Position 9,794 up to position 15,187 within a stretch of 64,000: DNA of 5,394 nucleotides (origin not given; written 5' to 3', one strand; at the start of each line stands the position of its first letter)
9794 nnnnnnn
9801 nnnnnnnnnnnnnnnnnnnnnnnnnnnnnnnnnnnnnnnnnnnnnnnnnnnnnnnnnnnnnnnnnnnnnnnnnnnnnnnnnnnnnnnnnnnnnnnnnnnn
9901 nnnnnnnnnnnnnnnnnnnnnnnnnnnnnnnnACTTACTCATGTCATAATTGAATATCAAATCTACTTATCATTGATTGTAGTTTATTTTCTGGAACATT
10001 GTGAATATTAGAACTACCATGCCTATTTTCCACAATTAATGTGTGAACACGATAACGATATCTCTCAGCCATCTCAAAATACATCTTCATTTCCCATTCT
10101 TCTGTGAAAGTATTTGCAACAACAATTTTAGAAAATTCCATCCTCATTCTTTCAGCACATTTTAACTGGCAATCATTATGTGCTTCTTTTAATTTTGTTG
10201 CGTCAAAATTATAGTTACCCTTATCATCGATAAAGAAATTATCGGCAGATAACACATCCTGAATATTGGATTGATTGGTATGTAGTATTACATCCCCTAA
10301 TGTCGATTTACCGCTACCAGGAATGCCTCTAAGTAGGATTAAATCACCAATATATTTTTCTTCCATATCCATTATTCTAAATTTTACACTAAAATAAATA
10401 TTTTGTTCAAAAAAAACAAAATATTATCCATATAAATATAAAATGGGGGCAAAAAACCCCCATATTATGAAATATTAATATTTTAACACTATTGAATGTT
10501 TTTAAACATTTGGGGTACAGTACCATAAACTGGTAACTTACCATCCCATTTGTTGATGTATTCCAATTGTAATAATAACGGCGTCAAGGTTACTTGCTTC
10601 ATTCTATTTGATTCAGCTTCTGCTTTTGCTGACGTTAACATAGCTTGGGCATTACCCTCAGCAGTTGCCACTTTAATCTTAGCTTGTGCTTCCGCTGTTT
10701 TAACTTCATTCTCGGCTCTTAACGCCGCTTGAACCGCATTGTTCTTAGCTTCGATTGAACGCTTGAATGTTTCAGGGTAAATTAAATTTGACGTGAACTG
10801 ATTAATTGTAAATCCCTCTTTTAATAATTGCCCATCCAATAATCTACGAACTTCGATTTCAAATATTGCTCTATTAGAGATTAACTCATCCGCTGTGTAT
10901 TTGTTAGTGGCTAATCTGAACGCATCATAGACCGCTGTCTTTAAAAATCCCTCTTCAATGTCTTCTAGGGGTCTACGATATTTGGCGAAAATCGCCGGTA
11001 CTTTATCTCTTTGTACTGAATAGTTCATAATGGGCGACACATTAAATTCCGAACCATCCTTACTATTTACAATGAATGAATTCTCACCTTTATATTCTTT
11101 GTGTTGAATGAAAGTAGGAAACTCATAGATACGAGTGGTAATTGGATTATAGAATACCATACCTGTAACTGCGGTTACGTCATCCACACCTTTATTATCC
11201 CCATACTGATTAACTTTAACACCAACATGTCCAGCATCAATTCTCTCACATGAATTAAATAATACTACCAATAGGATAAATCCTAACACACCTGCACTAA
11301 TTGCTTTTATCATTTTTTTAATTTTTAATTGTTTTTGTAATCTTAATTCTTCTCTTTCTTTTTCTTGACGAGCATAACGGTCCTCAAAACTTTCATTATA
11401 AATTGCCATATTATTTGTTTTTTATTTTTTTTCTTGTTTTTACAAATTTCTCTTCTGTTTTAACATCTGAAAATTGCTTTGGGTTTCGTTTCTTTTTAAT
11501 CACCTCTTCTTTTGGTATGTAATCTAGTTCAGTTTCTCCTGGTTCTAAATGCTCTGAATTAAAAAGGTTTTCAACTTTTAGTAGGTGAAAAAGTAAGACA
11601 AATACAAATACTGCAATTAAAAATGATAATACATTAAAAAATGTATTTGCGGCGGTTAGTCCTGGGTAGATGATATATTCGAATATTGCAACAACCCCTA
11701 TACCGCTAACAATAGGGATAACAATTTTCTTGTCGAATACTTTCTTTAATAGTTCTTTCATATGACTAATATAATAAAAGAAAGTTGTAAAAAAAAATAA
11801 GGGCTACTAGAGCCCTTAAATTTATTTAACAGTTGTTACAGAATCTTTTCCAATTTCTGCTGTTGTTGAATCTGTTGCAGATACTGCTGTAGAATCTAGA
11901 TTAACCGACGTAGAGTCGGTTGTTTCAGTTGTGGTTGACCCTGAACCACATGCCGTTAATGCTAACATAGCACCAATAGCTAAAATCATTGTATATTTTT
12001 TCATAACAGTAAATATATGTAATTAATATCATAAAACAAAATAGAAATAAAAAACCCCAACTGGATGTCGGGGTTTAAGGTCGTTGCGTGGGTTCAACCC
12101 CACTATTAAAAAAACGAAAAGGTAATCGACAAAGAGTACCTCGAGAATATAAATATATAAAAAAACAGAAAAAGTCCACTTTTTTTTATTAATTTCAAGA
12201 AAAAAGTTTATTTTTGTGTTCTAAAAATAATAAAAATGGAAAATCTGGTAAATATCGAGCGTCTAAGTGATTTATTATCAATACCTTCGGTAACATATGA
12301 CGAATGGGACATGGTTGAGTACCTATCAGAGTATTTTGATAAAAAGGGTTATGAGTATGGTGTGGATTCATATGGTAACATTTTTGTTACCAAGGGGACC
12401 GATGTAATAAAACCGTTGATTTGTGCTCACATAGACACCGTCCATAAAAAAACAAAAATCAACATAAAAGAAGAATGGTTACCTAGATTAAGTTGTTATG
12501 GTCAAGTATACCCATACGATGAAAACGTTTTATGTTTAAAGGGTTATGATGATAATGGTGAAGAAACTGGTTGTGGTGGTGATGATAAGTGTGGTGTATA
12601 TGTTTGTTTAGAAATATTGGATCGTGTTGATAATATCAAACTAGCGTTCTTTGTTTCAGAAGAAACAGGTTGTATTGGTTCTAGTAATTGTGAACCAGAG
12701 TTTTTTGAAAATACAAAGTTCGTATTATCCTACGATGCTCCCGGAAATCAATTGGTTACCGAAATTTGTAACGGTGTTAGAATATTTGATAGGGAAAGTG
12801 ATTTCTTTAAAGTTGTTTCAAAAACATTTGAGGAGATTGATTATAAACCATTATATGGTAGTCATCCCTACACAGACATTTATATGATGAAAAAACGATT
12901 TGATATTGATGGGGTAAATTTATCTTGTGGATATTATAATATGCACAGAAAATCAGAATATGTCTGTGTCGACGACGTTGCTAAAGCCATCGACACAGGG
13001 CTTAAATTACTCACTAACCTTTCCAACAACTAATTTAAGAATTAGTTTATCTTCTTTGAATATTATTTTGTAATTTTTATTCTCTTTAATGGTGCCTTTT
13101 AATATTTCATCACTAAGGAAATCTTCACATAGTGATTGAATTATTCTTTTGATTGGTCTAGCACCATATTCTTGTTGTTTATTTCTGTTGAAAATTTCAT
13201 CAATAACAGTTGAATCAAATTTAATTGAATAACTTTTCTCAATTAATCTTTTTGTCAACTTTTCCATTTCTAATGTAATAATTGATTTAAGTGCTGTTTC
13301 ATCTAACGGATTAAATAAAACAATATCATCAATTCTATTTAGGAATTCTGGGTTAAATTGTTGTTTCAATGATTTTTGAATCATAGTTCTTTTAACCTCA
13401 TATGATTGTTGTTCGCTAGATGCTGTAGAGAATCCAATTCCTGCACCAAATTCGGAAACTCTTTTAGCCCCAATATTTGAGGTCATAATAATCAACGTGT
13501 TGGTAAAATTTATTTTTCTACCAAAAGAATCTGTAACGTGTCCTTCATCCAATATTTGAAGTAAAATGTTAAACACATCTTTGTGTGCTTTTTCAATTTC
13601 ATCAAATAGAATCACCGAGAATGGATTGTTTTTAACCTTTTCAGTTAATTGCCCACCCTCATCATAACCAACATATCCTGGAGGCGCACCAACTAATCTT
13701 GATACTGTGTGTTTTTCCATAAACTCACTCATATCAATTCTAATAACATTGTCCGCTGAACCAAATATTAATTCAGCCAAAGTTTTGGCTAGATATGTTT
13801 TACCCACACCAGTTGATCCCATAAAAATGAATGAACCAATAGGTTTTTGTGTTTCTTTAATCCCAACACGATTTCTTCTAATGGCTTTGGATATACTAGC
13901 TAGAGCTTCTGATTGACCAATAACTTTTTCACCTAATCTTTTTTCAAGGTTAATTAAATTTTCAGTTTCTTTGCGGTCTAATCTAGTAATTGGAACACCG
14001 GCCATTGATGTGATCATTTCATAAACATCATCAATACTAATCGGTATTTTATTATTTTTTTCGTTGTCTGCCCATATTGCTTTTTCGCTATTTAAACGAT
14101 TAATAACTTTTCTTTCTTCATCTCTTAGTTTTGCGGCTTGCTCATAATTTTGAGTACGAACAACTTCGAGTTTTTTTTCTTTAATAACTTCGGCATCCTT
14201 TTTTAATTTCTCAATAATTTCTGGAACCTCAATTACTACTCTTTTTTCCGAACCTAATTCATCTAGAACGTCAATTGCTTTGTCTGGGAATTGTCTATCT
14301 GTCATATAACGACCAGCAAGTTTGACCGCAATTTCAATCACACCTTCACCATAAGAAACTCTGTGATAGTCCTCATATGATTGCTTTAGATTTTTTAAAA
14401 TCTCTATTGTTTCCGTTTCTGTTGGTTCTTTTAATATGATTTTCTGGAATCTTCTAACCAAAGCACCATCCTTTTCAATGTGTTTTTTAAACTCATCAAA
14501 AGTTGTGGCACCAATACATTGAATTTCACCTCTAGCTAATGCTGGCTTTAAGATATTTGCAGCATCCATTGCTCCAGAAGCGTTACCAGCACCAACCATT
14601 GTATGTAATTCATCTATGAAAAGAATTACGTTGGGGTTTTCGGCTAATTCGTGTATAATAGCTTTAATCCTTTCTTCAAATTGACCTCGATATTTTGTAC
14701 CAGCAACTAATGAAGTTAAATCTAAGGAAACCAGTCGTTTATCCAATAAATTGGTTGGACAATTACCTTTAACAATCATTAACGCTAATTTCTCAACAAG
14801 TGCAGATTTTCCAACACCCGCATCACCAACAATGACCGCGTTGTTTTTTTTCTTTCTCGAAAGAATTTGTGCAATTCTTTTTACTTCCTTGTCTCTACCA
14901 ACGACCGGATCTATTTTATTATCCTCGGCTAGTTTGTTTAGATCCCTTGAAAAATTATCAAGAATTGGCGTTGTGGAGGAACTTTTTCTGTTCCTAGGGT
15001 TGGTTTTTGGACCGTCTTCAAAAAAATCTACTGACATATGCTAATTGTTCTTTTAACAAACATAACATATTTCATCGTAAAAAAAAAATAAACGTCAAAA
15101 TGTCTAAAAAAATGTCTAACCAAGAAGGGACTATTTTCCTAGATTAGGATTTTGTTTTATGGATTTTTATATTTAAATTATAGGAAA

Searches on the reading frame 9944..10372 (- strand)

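Call 104: search_protein_families(library=pfam, proteins=[window:9944-10372:-], max_evalue=0.01)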
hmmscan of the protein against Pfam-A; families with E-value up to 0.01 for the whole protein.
window:9944-10372:- (142 aa): 3 families
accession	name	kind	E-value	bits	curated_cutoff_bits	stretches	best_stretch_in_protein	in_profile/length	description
PF13671.12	AAA_33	-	7.2e-11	43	27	1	11-115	1-105/143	AAA domain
PF13238.12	AAA_18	-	9.8e-05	23.2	29.4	1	12-101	1-92/128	AAA domain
PF24883.2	NPHP3_N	-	0.0047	17.6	24.8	1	11-52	24-62/164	Nephrocystin 3, N-terminal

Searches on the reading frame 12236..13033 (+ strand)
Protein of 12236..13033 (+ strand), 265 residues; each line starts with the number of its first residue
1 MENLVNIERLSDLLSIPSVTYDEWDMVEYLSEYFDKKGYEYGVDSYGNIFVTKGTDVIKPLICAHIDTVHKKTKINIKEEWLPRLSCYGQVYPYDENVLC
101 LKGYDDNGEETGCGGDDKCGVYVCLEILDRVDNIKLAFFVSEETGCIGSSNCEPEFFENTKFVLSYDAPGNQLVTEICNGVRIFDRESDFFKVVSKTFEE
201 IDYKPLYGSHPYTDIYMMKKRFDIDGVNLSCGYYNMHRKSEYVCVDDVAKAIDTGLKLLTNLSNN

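Call 12: search_protein_families(library=pfam, proteins=[window:12236-13033:+], max_evalue=0.001)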
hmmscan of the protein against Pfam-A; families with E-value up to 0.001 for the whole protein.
window:12236-13033:+ (265 aa): 2 families
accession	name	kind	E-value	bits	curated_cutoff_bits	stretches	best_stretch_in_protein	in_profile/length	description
PF05343.19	Peptidase_M42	-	8.5e-06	25.5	23.2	0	116-252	134-290/292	M42 glutamyl aminopeptidase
PF01546.33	Peptidase_M20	-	1.8e-05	25.2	24.6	1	63-260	3-205/206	Peptidase family M20/M25/M40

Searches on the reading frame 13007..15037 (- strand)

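Call 12: search_protein_families(library=pfam, proteins=[window:13007-15037:-], max_evalue=0.001)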
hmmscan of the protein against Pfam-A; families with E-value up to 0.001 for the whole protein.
window:13007-15037:- (676 aa): 26 families (the best 25 are shown)
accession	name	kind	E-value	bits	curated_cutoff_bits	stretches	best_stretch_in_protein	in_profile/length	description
PF07724.20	AAA_2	-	5.7e-69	231.8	27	1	398-572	1-166/166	AAA domain (Cdc48 subfamily)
PF17871.7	AAA_lid_9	-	8.1e-26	90.4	22.8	1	207-307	2-103/104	AAA lid domain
PF00004.35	AAA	-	3.8e-22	79.6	21.2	2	68-202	2-128/131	ATPase family associated with various cellular activities (AAA)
PF10431.15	ClpB_D2-small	-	1.4e-19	70.3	21.9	1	578-658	1-81/81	C-terminal, D2-small domain, of ClpB protein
PF07728.20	AAA_5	-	1.3e-16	61.3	22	1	403-528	2-129/139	AAA domain (dynein-related subfamily)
PF13191.12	AAA_16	-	3.4e-12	47.6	32.6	1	45-145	2-142/167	AAA ATPase domain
PF13401.12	AAA_22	-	1.4e-11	45.2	27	1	402-497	7-109/130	AAA domain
PF00158.32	Sigma54_activat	-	1.8e-09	38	20.2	1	386-521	8-142/168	Sigma-54 interaction domain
PF05621.17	TniB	-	1.1e-07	31.9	22.4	1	53-203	24-185/189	Bacterial TniB protein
PF05729.18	NACHT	-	6.6e-07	29.7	26.7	0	68-96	4-32/167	NACHT domain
PF03193.22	RsgA_GTPase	-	7.8e-07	29.5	30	0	38-85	80-127/174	RsgA GTPase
PF20720.3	nSTAND3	-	5.5e-06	26.6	27.2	0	51-90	6-43/155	Novel STAND NTPase 3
PF13173.12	AAA_14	-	5.8e-06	26.8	27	0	404-499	6-88/129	AAA domain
PF06414.18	Zeta_toxin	-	1.5e-05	24.9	22.3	0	396-443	13-58/199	Zeta toxin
PF12775.13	AAA_7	-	1.7e-05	24.9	25.8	0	62-98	31-67/181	P-loop containing dynein motor region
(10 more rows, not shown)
